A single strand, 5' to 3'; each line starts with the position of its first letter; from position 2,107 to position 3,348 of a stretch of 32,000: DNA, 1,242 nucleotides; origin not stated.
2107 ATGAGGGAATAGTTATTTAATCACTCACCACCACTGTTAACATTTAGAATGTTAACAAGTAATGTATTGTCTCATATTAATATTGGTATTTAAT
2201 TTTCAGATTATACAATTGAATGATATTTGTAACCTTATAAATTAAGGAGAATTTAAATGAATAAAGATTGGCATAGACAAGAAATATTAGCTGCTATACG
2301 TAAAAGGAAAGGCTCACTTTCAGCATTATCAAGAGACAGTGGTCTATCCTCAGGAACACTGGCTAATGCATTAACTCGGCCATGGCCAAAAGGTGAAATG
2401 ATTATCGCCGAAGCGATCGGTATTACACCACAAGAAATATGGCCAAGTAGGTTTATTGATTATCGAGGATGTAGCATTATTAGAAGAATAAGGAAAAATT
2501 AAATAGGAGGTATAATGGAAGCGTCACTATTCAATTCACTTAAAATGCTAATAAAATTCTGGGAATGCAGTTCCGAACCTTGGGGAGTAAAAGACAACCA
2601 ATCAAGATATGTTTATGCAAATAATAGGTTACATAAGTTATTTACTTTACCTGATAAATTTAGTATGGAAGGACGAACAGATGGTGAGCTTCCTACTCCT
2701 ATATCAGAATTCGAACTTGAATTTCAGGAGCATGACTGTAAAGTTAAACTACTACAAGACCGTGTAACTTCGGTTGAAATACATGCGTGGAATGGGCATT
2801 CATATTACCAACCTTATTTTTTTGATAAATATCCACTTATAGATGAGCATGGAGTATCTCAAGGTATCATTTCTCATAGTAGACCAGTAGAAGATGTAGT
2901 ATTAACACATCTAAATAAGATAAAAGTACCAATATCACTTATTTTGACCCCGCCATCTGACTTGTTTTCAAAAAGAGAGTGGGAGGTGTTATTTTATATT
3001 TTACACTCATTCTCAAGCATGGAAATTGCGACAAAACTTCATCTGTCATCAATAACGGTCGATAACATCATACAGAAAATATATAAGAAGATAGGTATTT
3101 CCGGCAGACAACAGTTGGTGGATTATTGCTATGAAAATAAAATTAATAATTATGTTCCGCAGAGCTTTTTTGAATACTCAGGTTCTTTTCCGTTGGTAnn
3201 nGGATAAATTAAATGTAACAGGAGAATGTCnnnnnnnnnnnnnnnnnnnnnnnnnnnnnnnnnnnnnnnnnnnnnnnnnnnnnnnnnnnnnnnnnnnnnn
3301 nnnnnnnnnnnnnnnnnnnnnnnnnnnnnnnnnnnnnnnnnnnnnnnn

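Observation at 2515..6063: Five tandem 228-aa LuxR solos on a ~716-bp period, with homogenised ends and diversified sensor cores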

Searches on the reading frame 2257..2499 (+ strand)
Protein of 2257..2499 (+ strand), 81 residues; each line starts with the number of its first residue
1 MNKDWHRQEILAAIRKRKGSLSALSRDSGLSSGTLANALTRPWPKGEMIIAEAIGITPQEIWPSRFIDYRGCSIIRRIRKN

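Call 3: search_protein_families(library=pfam, proteins=[window:2257-2499:+], max_evalue=1)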
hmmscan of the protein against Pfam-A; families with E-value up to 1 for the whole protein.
window:2257-2499:+ (81 aa): 4 families
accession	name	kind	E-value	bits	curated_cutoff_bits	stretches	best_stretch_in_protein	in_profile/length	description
PF13693.12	HTH_35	-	7.9e-31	106.3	25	1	4-73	1-69/75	Winged helix-turn-helix DNA-binding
PF13443.12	HTH_26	-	0.061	14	22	1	14-42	6-34/63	Cro/C1-type HTH DNA-binding domain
PF17782.7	DprA_WH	-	0.17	12.4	22.9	1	7-40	14-47/61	DprA winged helix domain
PF13412.12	HTH_24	-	0.86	9.7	21.9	0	20-39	19-38/48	Winged helix-turn-helix DNA-binding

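Call 37: search_protein_families(library=ncbifam, proteins=[window:2257-2499:+], max_evalue=0.01)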
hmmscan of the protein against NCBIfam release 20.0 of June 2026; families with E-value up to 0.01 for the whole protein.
window:2257-2499:+ (81 aa): 1 family
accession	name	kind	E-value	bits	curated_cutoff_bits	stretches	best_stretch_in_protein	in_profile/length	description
NF007670.0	PRK10344.1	equivalog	2.2e-28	98.1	150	1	4-78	7-81/92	DNA-binding transcriptional regulator SfsB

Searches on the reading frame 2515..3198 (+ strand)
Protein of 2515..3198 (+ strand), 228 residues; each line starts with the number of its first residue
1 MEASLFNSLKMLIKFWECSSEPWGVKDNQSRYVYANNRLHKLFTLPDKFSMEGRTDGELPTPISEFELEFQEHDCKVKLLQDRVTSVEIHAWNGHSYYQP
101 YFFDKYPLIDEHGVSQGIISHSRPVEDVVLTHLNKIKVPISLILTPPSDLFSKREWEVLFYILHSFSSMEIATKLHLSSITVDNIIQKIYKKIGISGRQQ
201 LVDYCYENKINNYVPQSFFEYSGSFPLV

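Call 3: search_protein_families(library=pfam, proteins=[window:2515-3198:+], max_evalue=1)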
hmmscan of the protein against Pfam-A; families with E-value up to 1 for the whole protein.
window:2515-3198:+ (228 aa): 3 families
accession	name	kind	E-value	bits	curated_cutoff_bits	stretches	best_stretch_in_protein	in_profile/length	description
PF00196.25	GerE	-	6.1e-12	45.4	23.5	1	150-204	2-56/57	Bacterial regulatory proteins, luxR family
PF08448.16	PAS_4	-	7.1e-07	29.9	23.1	1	18-127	3-107/110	PAS fold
PF08281.18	Sigma70_r4_2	-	0.027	14.6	25.7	1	158-193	19-54/54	Sigma-70, region 4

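Call 11: find_related_loci(query=A1, collection=genome_contigs, flank=6000)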
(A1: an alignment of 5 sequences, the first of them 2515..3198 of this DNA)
Query A1 (228 aa) in genome_contigs; peptide patterns used: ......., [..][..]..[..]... (x = any residue, [..] = any of these).
216 stretches matched a pattern; 8 encode a relative of the query (tblastn E <= 1e-3); 8 distinct loci.
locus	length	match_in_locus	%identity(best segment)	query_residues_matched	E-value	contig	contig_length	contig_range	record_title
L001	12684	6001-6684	86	1-228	2e-138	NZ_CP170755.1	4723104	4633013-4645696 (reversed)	Yersinia sp. HM-2024 strain NZRM4767 chromosome, complete genome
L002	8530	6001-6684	82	1-228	3e-132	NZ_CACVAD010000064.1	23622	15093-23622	Yersinia artesiana strain IP42281, whole genome shotgun sequence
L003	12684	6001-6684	80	1-228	7e-129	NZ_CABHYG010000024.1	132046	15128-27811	Yersinia proxima strain IP37424, whole genome shotgun sequence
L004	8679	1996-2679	72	1-228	1e-115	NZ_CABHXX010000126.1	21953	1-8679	Yersinia thracica strain IP34646, whole genome shotgun sequence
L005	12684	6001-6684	73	1-228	4e-114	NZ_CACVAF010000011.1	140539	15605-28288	Yersinia vastinensis strain IP38594, whole genome shotgun sequence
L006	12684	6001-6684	68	1-228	5e-109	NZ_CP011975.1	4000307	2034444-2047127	Yersinia aleksiciae strain 159 chromosome, complete genome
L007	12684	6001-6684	67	1-228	1e-108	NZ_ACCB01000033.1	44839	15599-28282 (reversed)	Yersinia aldovae ATCC 35236 contig00358, whole genome shotgun sequence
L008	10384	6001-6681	64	1-227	1e-104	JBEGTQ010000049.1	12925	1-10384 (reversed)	MAG: Pseudomonadota bacterium isolate providencecreek_2019_sw_WHONDRS-S19S_0007_B_bin.24 scaffold_1709250, whole genome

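Call 37: search_protein_families(library=ncbifam, proteins=[window:2515-3198:+], max_evalue=0.01)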
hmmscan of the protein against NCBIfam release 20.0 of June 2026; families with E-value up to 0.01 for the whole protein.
window:2515-3198:+ (228 aa): 17 families
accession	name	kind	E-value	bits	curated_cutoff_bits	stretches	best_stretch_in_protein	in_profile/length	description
TIGR03020.2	EpsA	equivalog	2.5e-08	33.9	170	1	148-202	188-242/247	XrtB/PEP-CTERM-associated transcriptional regulator EpsA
NF003420.0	PRK04841.1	equivalog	2.9e-08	32.2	537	1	126-204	818-892/903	HTH-type transcriptional regulator MalT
NF052366.1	photon_PedR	equivalog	3.7e-07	30.2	120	1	151-205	3-57/74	photosynthetic electron transport-dependent transcriptional regulator PedR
NF041232.1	BagY_FevT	exception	1.7e-06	27.2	700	1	151-208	297-354/367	LuxR family transcriptional regulator BagY/FevT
NF052445.1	RespRegMctR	equivalog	1.8e-06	27.5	300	1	149-210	143-204/205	two-component system response regulator MctR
NF007403.0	PRK09935.1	equivalog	8.1e-06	25.6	271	1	150-205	149-204/210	fimbria biosynthesis transcriptional regulator FimZ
NF007505.1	PRK10100.1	equivalog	1.6e-05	24.7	250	1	87-207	85-201/204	biofilm master transcriptional regulator CsgD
NF047608.1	LIC13292_fam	subfamily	7.6e-05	22.9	200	1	151-205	103-157/166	LIC13292 family transcriptional regulator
NF007419.0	PRK09958.1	equivalog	8.4e-05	22.2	251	1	149-210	142-203/204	acid-sensing system DNA-binding response regulator EvgA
NF047785.1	respo_reg_MadR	equivalog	0.00015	21.2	300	1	148-202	146-200/209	MadR family response regulator transcription factor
TIGR03541.1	reg_near_HchA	equivalog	0.00077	19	215.6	1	145-202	166-223/232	PA1136 family autoinducer-binding transcriptional regulator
NF047402.1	TransRegVisN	equivalog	0.0012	18.1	250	1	152-208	187-243/246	transcriptional regulator VisN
NF007018.1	PRK09483.1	equivalog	0.0013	18.4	280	1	147-205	145-203/217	UvrY/SirA/GacA family response regulator transcription factor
NF007561.1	PRK10188.1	equivalog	0.0023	17.3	350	1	144-204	173-233/240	quorum-sensing transcriptional regulator SdiA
NF006148.0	PRK08295.1-5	equivalog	0.0054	16.1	208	1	148-193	162-207/218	RNA polymerase sporulation sigma factor SigH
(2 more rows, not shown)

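Call 42: search_solved_structures(query=A1, max_evalue=1e-10, show_alignments=4)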
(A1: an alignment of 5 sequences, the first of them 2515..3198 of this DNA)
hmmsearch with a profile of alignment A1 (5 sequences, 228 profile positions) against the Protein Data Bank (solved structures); distinct sequences matched with E-value up to 1e-10: 4.
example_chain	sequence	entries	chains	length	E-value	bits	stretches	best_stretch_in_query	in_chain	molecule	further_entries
7dwm_A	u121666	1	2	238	4.9e-27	98.3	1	10-224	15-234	Transcriptional regulator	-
6ugl_A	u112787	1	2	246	9.3e-22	81.1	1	16-219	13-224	Helix-turn-helix transcriptional regulator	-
6kju_A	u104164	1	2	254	1e-21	80.9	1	16-219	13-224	Helix-turn-helix transcriptional regulator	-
6ide_A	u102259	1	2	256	1.1e-21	80.9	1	16-219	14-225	Transcriptional regulator LuxR family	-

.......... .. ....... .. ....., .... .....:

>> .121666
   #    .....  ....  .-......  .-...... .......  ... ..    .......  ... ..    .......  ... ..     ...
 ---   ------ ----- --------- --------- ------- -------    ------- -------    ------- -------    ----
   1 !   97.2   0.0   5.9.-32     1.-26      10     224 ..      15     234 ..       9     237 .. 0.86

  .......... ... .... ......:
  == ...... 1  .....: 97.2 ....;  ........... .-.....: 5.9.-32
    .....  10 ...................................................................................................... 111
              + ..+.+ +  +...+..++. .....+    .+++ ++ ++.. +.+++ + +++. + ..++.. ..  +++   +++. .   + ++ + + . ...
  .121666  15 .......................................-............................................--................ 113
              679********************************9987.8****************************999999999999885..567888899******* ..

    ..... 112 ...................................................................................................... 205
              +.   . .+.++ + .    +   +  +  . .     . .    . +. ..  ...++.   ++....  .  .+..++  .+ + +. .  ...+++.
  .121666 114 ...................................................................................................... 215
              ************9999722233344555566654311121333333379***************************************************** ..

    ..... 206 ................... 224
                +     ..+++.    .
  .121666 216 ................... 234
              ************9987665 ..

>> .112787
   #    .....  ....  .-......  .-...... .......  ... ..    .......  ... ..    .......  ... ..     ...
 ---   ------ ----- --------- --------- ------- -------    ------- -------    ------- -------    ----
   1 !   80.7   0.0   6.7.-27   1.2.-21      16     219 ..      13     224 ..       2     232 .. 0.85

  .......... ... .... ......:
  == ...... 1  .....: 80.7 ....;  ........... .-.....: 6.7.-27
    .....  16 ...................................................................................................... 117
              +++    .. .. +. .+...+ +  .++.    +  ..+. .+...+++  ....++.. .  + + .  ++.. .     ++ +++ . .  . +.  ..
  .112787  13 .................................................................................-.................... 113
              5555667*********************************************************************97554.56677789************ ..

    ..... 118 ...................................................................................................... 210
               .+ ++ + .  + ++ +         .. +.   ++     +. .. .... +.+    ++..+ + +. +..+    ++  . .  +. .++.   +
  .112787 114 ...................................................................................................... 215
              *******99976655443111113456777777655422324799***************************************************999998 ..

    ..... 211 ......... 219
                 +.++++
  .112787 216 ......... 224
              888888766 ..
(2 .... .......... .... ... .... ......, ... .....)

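Call 45: search_protein_representatives(alignment_id=A1)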
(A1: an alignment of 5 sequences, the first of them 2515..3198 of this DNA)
Query: 5 sequences, 228 profile positions. Proteins with E-value up to 0.001 (for the whole library): 4406; up to 1e-10: 316; up to 1e-30: 43. The best 150 are listed.
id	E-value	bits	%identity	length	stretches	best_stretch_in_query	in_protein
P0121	7.9e-74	264.5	-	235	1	10-224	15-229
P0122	2.3e-56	207.4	-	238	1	14-222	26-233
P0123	3.8e-54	200.1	-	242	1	12-222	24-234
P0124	7.8e-52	192.6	-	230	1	11-219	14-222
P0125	1.0e-51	192.2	-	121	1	1-115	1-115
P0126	3.7e-48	180.6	-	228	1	12-219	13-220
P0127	8.0e-47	176.2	-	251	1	12-220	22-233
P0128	1.5e-46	175.3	-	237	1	8-220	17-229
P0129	1.4e-44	168.9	-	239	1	10-219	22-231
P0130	3.4e-44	167.6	-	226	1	12-219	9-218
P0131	4.7e-42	160.6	-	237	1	13-218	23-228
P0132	6.4e-42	160.1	-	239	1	7-219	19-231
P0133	4.4e-41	157.4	-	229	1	5-221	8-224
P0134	5.9e-41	157.0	-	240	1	12-219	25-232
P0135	7.9e-41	156.6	-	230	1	12-222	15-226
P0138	1.1e-39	152.8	-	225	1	11-207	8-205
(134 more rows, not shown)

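Call 61: list_cluster_members(proteins=[P0121, P0122, P0123, P0124, P0126, P0127, P0128, P0130, P0133, P0138])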
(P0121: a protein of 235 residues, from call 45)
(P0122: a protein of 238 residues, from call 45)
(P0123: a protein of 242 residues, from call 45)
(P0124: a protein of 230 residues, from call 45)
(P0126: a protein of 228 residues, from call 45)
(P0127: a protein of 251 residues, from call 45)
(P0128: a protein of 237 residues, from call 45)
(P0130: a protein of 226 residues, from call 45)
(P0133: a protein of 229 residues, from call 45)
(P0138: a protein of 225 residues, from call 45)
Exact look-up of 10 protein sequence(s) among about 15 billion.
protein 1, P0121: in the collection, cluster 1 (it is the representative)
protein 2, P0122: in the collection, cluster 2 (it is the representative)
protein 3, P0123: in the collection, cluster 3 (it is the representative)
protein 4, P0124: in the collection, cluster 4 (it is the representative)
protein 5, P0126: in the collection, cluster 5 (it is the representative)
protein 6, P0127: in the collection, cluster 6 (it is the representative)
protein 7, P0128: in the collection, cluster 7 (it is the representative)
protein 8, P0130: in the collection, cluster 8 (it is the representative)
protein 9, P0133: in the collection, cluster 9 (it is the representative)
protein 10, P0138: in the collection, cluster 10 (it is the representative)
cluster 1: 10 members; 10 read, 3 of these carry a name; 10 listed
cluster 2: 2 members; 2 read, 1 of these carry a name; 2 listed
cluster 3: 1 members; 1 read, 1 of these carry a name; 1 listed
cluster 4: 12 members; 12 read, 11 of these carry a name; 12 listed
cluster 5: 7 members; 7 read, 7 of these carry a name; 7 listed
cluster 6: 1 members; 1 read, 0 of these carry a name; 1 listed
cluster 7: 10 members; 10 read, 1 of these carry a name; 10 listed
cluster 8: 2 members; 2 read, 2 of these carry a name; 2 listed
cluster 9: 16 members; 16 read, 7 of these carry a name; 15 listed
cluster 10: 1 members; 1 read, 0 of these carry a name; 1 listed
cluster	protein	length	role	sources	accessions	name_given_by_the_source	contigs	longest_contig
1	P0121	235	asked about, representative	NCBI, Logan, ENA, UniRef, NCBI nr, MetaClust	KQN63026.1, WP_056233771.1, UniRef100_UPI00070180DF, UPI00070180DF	PAS domain-containing protein [Erwinia sp. Leaf53] | helix-turn-helix transcriptional regulator n=1 Tax=Erwinia sp. Leaf53 TaxID=1736225 ... | status=active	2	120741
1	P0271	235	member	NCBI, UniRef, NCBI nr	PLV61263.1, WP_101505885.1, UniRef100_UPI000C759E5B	PAS domain-containing protein [Erwinia sp. B116] | helix-turn-helix transcriptional regulator n=1 Tax=Erwinia sp. B116 TaxID=1561024 ...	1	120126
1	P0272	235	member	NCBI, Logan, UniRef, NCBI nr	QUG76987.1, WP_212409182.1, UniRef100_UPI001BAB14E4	PAS domain-containing protein [Erwinia sp. E602] | helix-turn-helix transcriptional regulator n=1 Tax=Erwinia sp. E602 TaxID=2675378 ...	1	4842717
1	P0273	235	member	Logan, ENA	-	-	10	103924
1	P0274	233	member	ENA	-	-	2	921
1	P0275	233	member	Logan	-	-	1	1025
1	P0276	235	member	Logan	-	-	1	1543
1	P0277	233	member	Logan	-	-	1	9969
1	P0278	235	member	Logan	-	-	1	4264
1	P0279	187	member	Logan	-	-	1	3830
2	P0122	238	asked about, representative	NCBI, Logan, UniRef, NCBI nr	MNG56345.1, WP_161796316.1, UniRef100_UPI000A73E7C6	helix-turn-helix transcriptional regulator [Serratia marcescens] | helix-turn-helix transcriptional regulator n=1 Tax=Serratia marcescens TaxID=615 ... | PAS and helix-turn-helix domain-containing protein [Serratia marcescens]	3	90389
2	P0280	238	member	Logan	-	-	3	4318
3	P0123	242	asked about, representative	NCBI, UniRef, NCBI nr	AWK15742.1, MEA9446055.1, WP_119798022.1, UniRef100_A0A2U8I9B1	helix-turn-helix transcriptional regulator [Candidatus Fukatsuia symbiotica] | Transcriptional regulator n=1 Tax=Candidatus Fukatsuia symbiotica TaxID=1878942 ...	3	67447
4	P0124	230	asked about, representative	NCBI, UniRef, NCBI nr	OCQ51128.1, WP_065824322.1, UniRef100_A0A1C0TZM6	transcriptional regulator MalT [Photorhabdus australis subsp. thailandensis] | Transcriptional regulator MalT n=1 Tax=Photorhabdus australis subsp. thailandensis ... | PAS domain-containing protein [Photorhabdus australis]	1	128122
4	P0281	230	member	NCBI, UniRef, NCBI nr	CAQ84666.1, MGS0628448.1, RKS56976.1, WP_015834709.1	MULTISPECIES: PAS domain-containing protein [Photorhabdus] | Regulatory LuxR family protein n=2 Tax=Photorhabdus asymbiotica TaxID=291112 ... | PAS domain-containing protein [Photorhabdus asymbiotica]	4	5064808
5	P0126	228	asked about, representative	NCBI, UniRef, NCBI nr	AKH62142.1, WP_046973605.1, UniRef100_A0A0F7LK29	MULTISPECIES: PAS and helix-turn-helix domain-containing protein [Photorhabdus] | LuxR family transcriptional regulator n=1 Tax=Photorhabdus thracensis TaxID=230089 ... | PAS and helix-turn-helix domain-containing protein [Photorhabdus thracensis]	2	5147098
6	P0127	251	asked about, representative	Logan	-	-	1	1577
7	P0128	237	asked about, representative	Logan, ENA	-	-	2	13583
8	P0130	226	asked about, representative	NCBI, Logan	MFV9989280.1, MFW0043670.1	MAG: LuxR C-terminal-related transcriptional regulator [Coxiella endosymbiont of ...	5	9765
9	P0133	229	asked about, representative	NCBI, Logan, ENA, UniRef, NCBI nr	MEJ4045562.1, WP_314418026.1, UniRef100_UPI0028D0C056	helix-turn-helix transcriptional regulator [Erwinia sp. SLM-02] | helix-turn-helix transcriptional regulator n=1 Tax=Erwinia sp. SLM-02 TaxID=3020057 ... | helix-turn-helix transcriptional regulator [uncultured Erwinia sp.]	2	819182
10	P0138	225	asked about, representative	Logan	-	-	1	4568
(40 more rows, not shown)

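Call 62: find_homologous_proteins(query=P0124, max_evalue=1e-20)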
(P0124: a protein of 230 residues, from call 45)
Query P0124 (230 aa): 43 proteins with E <= 1e-20 among 132 candidates.
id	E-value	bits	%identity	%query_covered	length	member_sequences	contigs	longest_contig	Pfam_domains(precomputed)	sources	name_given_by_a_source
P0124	4.8e-153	525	100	100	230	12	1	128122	PF00196.26,PF08448.17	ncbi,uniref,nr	ncbi:transcriptional regulator MalT [Photorhabdus australis subsp. thailandensis]|uniref:Transcripti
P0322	7.8e-123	426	79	100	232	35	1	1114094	PF00196.26,PF08448.17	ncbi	ncbi:PAS domain-containing protein [Photorhabdus tasmaniensis]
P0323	1.3e-122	426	79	100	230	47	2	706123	PF00196.26,PF08448.17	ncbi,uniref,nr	ncbi:LuxR family transcriptional regulator [Photorhabdus luminescens]|uniref:LuxR family transcripti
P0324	4.5e-120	417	79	100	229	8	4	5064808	PF00196.26,PF08448.17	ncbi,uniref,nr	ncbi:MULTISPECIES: PAS domain-containing protein [Photorhabdus]|uniref:Regulatory LuxR family protei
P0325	1.2e-118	413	76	100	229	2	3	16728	PF00196.26,PF08448.17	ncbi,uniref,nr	ncbi:PAS domain-containing protein [Photorhabdus heterorhabditis]|uniref:LuxR family transcriptional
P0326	1.8e-118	412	77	100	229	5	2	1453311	PF08448.17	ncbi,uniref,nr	ncbi:PAS domain-containing protein [Photorhabdus khanii]|uniref:PAS domain-containing protein n=1 Ta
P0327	1.2e-116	406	75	100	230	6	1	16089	PF00196.26,PF08448.17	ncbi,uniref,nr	ncbi:PAS domain-containing protein [Photorhabdus cinerea]|uniref:LuxR family transcriptional regulat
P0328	3.1e-116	405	76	98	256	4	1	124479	PF08448.17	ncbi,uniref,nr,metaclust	ncbi:PAS fold protein [Photorhabdus australis subsp. thailandensis]|uniref:PAS fold protein n=1 Tax=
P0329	4.1e-116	404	76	100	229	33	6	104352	PF00196.26,PF08448.17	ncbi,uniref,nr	ncbi:LuxR family transcriptional regulator [Photorhabdus sp. HUG-39]|uniref:PAS domain-containing pr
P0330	8.7e-116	403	75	100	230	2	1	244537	PF00196.26,PF08448.17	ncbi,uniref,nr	ncbi:PAS domain-containing protein [Photorhabdus sp. CRCIA-P01]|uniref:PAS domain-containing protein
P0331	4.3e-115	401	75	100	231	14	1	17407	PF00196.26,PF08448.17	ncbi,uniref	uniref:PAS domain-containing protein n=1 Tax=Photorhabdus sp. RM322S TaxID=3342825 RepID=UPI0036D905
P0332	7.4e-115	400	76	100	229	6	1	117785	PF00196.26,PF08448.17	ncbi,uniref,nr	ncbi:PAS domain-containing protein [Photorhabdus khanii]|uniref:LuxR family transcriptional regulato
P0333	8.1e-115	400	76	100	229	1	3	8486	PF00196.26,PF08448.17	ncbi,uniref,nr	ncbi:PAS domain-containing protein [Photorhabdus heterorhabditis]|uniref:LuxR family transcriptional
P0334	1.4e-114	399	74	100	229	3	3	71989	PF08448.17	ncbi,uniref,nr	ncbi:PAS domain-containing protein [Photorhabdus heterorhabditis]|uniref:LuxR family transcriptional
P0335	8.8e-114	397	77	95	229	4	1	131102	PF08448.17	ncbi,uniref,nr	ncbi:PAS domain-containing protein [Photorhabdus tasmaniensis]|uniref:LuxR family transcriptional re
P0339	1.8e-112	392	74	100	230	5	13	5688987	PF00196.26,PF08448.17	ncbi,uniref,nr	ncbi:PAS domain-containing protein [Photorhabdus laumondii subsp. laumondii]|uniref:Photorhabdus lum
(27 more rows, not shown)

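Call 63: find_encoding_contigs(protein=P0339, flank=10000, max_places=2)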
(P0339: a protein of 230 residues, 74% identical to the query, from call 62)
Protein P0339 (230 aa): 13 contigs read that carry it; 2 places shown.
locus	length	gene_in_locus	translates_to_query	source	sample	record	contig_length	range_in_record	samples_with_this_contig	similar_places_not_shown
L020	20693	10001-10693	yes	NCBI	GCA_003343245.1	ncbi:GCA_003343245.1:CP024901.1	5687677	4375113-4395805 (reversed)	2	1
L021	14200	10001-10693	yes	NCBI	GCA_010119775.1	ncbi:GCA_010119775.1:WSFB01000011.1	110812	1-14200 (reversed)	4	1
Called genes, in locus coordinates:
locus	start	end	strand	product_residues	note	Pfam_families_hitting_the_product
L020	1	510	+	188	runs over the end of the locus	PF08448:PAS_4 (weak), PF00196:GerE (weak)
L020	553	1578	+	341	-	PF13384:HTH_23 (weak), PF13551:HTH_29, PF13592:HTH_33, PF13358:DDE_3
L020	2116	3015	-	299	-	PF00126:HTH_1, PF03466:LysR_substrate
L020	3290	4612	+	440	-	PF01546:Peptidase_M20, PF07687:M20_dimer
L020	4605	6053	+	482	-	PF01546:Peptidase_M20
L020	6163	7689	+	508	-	PF03806:ABG_transport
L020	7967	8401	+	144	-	PF08448:PAS_4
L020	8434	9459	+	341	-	PF13384:HTH_23 (weak), PF13551:HTH_29, PF13592:HTH_33, PF13358:DDE_3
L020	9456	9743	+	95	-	PF00196:GerE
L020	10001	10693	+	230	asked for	PF08448:PAS_4, PF00196:GerE (weak)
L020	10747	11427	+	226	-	PF08448:PAS_4 (weak), PF00196:GerE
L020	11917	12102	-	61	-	-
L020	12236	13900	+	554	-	PF08479:POTRA_2, PF17287:POTRA_3, PF03865:ShlB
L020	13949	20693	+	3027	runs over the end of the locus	PF05860:TPS, PF13018:ESPR, PF05594:Fil_haemagg (weak), PF13332:Fil_haemagg_2, PF04829:PT-VENN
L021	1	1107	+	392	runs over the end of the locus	PF00155:Aminotran_1_2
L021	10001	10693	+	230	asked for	PF08448:PAS_4, PF00196:GerE (weak)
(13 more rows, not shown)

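Call 64: find_encoding_contigs(protein=P0324, flank=10000, max_places=2)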
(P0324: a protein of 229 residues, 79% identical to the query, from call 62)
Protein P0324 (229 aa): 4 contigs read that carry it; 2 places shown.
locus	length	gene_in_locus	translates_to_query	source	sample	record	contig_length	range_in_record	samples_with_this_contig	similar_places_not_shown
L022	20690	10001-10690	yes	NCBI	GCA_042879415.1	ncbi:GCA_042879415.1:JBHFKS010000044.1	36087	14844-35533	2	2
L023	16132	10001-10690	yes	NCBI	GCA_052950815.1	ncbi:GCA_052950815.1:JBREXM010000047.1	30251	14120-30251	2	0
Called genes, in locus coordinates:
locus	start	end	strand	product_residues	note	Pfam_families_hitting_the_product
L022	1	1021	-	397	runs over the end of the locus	PF00155:Aminotran_1_2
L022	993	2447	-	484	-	PF03553:Na_H_antiporter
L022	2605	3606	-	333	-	PF00356:LacI, PF00532:Peripla_BP_1, PF13407:Peripla_BP_4, PF13377:Peripla_BP_3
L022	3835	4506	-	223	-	PF08448:PAS_4, PF00196:GerE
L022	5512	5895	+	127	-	-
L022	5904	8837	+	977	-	PF01129:ART (weak), PF03496:ADPrib_exo_Tox (weak)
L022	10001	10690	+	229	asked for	PF08448:PAS_4, PF00196:GerE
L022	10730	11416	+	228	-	PF08448:PAS_4, PF00196:GerE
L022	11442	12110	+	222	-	PF08448:PAS_4 (weak), PF00196:GerE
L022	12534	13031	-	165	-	PF08843:AbiEii (weak)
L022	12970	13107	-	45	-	-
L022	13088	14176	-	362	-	PF06996:T6SS_TssG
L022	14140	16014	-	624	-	PF05947:T6SS_TssF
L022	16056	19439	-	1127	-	PF06761:IcmF-related, PF21070:IcmF_helical, PF06744:IcmF_C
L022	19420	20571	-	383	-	-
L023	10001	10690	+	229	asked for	PF08448:PAS_4, PF00196:GerE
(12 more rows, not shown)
